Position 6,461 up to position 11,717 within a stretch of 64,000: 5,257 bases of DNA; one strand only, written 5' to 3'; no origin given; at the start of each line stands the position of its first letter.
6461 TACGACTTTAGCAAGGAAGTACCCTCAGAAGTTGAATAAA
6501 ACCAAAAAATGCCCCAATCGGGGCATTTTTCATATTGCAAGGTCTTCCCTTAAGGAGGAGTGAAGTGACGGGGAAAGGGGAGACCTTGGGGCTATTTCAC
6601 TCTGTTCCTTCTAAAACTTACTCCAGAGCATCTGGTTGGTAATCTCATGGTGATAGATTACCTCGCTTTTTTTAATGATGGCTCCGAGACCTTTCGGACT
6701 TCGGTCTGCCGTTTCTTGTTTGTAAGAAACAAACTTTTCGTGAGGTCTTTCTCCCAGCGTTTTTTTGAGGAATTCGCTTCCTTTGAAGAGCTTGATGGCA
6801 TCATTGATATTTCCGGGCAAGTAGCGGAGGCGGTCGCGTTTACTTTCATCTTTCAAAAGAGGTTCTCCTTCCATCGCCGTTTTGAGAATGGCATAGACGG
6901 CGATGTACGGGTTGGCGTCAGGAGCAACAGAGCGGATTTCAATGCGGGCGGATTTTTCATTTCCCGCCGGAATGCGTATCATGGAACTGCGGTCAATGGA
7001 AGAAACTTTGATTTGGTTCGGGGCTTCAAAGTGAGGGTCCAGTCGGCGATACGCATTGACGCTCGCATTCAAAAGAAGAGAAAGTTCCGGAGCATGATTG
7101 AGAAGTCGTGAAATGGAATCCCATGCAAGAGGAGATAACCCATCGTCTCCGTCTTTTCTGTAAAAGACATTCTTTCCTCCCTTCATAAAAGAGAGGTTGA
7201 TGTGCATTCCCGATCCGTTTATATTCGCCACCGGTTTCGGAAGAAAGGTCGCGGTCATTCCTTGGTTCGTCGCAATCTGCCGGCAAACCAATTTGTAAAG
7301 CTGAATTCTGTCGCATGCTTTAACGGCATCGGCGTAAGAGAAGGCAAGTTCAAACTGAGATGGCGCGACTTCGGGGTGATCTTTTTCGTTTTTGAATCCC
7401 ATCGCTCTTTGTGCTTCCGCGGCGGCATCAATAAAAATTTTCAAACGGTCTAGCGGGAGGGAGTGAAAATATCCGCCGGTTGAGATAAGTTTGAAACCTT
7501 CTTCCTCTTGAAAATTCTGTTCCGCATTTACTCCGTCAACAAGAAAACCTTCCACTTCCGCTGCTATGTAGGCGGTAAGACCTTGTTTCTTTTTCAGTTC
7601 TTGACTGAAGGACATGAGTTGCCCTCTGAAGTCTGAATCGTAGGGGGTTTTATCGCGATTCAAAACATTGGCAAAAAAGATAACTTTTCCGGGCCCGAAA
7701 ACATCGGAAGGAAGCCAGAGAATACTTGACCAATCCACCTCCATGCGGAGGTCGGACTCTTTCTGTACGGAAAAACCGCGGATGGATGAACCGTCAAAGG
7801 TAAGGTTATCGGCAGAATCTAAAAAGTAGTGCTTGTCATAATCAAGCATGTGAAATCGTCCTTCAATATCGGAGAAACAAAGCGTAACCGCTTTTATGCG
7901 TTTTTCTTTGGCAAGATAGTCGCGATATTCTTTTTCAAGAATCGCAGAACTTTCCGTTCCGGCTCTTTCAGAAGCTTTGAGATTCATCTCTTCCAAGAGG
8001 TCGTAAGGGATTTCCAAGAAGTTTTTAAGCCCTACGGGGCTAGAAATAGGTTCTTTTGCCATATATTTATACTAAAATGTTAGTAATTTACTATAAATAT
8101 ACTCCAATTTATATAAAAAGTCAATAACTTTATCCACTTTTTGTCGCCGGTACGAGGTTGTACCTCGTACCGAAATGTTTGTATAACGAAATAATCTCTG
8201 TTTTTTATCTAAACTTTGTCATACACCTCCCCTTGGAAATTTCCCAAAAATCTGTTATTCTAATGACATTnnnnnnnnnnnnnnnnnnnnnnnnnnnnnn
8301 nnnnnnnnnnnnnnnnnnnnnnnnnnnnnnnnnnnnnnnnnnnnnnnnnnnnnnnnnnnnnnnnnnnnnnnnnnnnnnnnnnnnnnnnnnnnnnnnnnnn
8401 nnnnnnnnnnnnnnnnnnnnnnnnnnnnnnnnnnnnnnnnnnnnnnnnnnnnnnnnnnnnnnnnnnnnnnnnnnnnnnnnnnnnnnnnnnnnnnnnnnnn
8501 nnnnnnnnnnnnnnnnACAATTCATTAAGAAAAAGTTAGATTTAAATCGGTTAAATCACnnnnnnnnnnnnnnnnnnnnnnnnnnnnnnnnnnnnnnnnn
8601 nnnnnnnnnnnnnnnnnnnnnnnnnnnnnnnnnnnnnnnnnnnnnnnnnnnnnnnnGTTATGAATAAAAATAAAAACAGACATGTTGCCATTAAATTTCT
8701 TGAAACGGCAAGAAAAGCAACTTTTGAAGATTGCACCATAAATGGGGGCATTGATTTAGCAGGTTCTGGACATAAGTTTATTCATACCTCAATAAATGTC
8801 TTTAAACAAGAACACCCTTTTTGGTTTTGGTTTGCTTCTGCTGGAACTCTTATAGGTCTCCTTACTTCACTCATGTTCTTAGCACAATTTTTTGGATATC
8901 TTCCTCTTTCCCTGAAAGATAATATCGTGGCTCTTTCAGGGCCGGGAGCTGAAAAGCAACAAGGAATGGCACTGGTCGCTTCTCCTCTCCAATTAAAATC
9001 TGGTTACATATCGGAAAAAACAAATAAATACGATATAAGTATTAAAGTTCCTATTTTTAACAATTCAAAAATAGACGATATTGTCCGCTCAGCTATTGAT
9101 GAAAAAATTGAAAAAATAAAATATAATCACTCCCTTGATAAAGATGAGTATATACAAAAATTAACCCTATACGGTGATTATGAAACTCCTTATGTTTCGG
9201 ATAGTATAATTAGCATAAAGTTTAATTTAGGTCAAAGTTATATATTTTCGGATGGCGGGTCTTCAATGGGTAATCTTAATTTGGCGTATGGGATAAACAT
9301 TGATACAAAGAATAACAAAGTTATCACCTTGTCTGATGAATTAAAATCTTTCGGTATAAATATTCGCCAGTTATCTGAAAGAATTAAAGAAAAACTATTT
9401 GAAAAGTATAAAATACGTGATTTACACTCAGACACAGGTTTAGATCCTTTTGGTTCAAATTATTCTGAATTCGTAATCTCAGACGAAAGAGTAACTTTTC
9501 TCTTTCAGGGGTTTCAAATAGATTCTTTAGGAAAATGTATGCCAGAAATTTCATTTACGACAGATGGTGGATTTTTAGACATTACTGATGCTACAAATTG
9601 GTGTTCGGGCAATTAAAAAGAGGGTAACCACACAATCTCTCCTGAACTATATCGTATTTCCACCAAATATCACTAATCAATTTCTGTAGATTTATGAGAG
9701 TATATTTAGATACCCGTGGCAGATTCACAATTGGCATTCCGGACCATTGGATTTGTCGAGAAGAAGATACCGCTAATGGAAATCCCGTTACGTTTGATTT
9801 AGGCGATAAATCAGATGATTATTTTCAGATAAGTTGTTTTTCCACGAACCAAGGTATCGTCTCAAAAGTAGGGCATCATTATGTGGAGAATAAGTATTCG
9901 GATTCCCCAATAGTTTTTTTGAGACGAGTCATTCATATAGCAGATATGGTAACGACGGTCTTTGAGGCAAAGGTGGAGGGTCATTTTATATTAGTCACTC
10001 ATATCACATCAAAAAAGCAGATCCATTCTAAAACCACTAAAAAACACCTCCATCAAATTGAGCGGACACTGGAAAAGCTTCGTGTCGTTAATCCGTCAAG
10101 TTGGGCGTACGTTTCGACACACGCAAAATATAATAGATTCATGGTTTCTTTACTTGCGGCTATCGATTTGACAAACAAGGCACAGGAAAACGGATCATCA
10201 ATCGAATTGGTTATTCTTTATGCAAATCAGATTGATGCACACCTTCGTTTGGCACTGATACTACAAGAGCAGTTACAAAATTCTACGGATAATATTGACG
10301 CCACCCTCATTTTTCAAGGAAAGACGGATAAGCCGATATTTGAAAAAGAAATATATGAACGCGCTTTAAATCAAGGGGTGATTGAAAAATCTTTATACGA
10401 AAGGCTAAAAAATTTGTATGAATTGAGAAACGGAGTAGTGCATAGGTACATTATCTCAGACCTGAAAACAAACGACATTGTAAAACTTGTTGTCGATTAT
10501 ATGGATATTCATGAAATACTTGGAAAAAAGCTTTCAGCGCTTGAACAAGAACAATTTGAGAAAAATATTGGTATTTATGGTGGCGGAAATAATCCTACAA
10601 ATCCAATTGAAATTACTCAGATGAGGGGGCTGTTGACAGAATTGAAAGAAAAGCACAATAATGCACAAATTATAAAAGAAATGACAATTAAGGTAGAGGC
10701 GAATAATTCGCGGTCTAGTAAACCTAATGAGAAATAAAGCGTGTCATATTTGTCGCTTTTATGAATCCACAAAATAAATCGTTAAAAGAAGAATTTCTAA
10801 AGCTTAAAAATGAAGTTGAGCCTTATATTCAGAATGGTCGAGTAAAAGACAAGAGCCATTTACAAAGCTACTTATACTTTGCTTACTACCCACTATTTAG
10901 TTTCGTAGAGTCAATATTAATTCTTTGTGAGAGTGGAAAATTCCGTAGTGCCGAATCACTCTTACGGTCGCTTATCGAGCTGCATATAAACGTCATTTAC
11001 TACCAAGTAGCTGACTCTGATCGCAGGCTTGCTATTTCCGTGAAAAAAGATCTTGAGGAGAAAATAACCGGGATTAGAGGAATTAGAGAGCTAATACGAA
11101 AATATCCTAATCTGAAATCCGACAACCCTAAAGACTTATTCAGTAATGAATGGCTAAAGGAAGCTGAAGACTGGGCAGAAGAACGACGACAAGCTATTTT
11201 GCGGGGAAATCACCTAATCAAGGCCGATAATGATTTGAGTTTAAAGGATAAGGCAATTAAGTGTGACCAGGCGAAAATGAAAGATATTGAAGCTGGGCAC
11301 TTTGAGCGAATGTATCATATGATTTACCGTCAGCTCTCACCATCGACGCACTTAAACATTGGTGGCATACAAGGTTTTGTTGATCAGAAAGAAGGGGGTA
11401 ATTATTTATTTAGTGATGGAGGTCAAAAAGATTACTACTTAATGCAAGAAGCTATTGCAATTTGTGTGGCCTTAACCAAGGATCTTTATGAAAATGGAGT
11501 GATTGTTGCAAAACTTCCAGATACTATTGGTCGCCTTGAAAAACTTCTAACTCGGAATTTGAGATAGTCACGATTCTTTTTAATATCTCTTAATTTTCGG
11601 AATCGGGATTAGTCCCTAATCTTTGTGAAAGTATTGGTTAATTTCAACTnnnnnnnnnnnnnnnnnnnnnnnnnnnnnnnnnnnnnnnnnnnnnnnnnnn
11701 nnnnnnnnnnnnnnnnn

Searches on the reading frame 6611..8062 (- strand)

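Call 37: search_protein_families(library=pfam, proteins=[window:6611-8062:-], max_evalue=0.01)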
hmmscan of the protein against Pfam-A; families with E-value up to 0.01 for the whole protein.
window:6611-8062:- (483 aa): 2 families
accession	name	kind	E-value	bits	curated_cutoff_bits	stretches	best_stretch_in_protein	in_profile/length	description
PF00120.29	Gln-synt_C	-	1.6e-76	258.1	24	1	146-452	5-329/344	Glutamine synthetase, catalytic domain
PF03951.24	Gln-synt_N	-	2.4e-09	37.1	33.4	1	56-133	2-79/82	Glutamine synthetase, beta-Grasp domain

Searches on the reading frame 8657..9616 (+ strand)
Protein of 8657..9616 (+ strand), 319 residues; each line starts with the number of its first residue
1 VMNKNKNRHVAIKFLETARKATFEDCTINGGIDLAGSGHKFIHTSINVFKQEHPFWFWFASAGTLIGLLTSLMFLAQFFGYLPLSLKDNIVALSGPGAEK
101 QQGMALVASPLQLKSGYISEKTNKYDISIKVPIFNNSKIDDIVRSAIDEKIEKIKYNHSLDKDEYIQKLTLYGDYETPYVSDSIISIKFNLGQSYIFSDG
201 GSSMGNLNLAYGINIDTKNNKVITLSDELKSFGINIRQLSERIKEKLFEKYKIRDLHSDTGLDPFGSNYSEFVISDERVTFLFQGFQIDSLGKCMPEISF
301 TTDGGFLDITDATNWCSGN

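Call 37: search_protein_families(library=pfam, proteins=[window:8657-9616:+], max_evalue=0.01)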
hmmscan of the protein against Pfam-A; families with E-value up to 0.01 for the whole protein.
window:8657-9616:+ (319 aa): 1 family
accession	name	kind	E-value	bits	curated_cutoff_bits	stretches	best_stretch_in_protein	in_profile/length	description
PF13739.11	PdaC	-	0.00045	21.7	29.1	1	118-190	1-83/95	Deacetylase PdaC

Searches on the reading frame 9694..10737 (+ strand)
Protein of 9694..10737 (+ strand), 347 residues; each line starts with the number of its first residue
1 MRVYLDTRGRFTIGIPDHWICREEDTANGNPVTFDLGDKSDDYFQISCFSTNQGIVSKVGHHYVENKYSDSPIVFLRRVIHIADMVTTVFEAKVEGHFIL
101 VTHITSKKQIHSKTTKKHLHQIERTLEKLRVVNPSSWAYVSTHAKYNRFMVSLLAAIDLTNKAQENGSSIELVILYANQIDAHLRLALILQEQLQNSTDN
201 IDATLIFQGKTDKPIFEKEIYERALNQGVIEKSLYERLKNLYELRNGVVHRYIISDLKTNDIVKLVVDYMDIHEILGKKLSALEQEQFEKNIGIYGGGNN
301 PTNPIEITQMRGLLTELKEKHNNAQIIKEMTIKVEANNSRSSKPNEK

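Call 34: search_protein_families(library=pfam, proteins=[window:9694-10737:+], max_evalue=0.01)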
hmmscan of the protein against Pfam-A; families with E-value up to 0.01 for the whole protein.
window:9694-10737:+ (347 aa): 1 family
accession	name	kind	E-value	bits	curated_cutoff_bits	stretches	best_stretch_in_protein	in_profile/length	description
PF01934.22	HepT-like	-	0.00036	20.7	23.5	1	201-257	44-99/120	Ribonuclease HepT-like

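Call 63: search_protein_families(library=padloc, proteins=[window:9694-10737:+], max_evalue=0.001)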
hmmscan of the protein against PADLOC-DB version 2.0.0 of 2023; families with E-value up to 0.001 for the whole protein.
window:9694-10737:+ (347 aa): 0 families

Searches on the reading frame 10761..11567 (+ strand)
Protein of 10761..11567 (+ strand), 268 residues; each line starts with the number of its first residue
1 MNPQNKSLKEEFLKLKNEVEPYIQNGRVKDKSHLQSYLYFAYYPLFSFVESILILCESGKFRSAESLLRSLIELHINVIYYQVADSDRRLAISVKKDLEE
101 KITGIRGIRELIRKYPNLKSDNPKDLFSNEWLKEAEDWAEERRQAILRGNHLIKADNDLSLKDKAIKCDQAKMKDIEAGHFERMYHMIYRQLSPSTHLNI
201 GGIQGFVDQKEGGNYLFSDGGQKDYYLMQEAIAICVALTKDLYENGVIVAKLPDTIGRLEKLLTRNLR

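Call 34: search_protein_families(library=pfam, proteins=[window:10761-11567:+], max_evalue=0.01)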
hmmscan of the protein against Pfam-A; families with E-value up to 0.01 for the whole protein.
window:10761-11567:+ (268 aa): 1 family
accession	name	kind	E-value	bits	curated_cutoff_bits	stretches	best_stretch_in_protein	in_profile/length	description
PF18928.5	DUF5677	-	4.1e-15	56.7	27.1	1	49-213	15-165/166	Family of unknown function (DUF5677)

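Call 63: search_protein_families(library=padloc, proteins=[window:10761-11567:+], max_evalue=0.001)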
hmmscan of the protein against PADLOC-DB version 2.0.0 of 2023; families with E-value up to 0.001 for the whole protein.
window:10761-11567:+ (268 aa): 0 families
